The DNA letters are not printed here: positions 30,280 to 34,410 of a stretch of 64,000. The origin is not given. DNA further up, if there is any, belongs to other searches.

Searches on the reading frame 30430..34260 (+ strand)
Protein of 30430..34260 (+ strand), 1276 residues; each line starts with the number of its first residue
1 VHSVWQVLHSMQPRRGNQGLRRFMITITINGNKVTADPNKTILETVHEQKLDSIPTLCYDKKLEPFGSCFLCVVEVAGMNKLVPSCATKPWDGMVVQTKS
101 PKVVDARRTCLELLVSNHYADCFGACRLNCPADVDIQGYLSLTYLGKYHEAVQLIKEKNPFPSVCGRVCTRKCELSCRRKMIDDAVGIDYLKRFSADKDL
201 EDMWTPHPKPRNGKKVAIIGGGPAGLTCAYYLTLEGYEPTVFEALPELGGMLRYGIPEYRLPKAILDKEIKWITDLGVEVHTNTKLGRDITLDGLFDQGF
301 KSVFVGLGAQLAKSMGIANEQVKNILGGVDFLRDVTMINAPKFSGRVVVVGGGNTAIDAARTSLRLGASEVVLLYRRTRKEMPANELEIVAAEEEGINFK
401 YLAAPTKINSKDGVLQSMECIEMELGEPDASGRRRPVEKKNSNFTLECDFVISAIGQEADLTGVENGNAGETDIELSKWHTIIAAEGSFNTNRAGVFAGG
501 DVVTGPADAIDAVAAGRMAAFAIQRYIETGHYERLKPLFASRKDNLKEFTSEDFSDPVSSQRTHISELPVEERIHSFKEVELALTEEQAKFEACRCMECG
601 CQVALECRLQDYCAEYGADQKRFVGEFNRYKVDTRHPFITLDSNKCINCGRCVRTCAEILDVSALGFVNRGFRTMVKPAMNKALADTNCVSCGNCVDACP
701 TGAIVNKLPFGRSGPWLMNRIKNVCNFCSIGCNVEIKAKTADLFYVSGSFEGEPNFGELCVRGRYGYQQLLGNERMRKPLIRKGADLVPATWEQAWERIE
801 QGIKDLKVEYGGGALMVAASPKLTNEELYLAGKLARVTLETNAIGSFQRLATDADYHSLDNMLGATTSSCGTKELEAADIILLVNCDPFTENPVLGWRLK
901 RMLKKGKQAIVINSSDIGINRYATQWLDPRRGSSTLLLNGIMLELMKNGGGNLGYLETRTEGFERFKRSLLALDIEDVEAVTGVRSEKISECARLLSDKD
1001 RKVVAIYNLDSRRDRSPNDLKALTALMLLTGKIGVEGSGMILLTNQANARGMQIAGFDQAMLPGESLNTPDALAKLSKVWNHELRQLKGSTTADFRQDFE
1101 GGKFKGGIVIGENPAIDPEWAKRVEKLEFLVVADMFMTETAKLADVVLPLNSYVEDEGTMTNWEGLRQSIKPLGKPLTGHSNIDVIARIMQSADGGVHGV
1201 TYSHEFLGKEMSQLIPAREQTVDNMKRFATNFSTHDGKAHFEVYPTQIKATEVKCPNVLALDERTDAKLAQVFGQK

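Call 83: search_protein_families(library=pfam, proteins=[window:30430-34260:+], max_evalue=0.00001)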
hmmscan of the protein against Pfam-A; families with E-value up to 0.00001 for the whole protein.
window:30430-34260:+ (1276 aa): 14 families
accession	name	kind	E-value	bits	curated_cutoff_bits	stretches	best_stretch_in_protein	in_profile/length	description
PF00384.28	Molybdopterin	-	2.1e-36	126.1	24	1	775-1176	1-336/353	Molybdopterin oxidoreductase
PF07992.20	Pyr_redox_2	-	2.8e-27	96.3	26.1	1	214-516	1-291/291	Pyridine nucleotide-disulphide oxidoreductase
PF13510.11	Fer2_4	-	2.3e-17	63.2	22.8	1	24-100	3-81/82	2Fe-2S iron-sulfur cluster binding domain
PF14691.11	Fer4_20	-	2.4e-17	63.2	25.8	1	125-201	31-110/113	Dihydroprymidine dehydrogenase domain II, 4Fe-4S cluster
PF22117.2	Fer4_Nqo3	-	4.1e-12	46.5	27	1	637-704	2-66/67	NADH-quinone oxidoreductase subunit 3, ferredoxin-like domain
PF00070.33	Pyr_redox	-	6.9e-10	39.7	22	0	346-413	1-72/82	Pyridine nucleotide-disulphide oxidoreductase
PF04879.21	Molybdop_Fe4S4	-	7.4e-10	39.1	22.7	1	719-770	2-53/55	Molybdopterin oxidoreductase Fe4S4 domain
PF12838.12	Fer4_7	-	7.4e-09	36.4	27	1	645-703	1-52/52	4Fe-4S dicluster domain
PF13450.12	NAD_binding_8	-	1.2e-08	35.5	21.9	1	218-253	1-36/68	NAD(P)-binding Rossmann-like domain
PF13738.12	Pyr_redox_3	-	2.6e-08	33.9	30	0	342-387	162-206/305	Pyridine nucleotide-disulphide oxidoreductase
PF13187.11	Fer4_9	-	7.4e-07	29.5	27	1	645-704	1-52/52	4Fe-4S dicluster domain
PF01266.30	DAO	-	3.1e-06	27.4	27.9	0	215-249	1-35/353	FAD dependent oxidoreductase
PF00037.32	Fer4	-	5.6e-06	26.4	21.1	0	688-704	7-23/24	4Fe-4S binding domain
PF14697.11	Fer4_21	-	7.6e-06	26.4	35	1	641-704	3-57/59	4Fe-4S dicluster domain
